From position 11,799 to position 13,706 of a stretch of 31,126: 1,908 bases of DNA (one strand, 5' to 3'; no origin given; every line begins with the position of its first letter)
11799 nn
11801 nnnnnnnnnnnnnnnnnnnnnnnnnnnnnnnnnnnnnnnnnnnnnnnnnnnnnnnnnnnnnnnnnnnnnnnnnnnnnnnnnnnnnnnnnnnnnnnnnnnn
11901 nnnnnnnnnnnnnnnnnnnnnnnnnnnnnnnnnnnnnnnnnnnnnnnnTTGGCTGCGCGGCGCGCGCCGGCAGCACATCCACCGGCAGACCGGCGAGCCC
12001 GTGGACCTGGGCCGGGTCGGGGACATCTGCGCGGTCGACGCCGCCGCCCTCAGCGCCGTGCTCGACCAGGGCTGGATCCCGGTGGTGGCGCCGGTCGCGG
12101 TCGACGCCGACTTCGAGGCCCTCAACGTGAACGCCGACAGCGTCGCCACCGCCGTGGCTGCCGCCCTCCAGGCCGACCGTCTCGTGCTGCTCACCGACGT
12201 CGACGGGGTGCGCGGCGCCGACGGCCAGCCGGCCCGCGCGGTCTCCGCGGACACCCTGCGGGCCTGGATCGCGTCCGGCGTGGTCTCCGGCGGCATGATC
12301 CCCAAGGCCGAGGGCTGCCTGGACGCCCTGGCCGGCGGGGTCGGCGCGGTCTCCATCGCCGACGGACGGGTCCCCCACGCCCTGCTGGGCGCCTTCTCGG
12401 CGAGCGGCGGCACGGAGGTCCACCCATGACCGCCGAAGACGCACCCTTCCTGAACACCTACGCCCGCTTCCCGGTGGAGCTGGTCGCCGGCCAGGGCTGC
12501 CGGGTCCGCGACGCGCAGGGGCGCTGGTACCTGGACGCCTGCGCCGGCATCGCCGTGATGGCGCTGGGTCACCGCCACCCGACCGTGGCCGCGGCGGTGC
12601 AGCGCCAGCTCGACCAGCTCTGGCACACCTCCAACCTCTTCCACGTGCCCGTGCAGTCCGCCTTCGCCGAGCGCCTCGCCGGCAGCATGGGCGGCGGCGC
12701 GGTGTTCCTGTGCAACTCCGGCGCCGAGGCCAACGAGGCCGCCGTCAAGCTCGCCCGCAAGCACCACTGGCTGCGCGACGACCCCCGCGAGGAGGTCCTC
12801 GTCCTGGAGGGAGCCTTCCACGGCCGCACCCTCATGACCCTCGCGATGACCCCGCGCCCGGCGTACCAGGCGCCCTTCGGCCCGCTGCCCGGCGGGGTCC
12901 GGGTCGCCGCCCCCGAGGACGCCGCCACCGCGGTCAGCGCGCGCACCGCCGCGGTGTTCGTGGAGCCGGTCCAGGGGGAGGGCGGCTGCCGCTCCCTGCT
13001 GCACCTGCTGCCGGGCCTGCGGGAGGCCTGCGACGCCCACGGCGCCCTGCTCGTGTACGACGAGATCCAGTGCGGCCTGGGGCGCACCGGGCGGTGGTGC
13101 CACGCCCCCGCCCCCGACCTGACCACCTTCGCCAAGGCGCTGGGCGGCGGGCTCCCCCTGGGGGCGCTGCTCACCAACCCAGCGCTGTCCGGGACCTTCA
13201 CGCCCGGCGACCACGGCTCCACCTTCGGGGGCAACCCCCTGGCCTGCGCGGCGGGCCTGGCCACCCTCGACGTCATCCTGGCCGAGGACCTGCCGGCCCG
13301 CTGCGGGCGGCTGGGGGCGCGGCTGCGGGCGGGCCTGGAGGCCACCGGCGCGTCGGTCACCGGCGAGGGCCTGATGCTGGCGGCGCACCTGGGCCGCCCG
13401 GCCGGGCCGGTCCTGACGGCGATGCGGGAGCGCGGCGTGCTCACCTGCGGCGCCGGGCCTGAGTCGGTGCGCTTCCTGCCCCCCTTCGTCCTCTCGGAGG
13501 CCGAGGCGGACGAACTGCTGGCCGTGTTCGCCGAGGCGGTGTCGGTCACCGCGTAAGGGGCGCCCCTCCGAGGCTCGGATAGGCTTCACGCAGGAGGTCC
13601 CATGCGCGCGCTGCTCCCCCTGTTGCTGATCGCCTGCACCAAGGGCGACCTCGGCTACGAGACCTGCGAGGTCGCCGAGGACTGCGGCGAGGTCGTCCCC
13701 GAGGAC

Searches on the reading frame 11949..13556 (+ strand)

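Call 41: search_protein_families(library=pfam, proteins=[window:11949-13556:+], max_evalue=0.001)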
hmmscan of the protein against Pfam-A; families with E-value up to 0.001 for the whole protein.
window:11949-13556:+ (535 aa): 1 family
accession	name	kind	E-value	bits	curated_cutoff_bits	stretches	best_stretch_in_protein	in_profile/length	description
PF00202.27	Aminotran_3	-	4.8e-96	322.3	30.5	1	174-530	9-402/403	Aminotransferase class-III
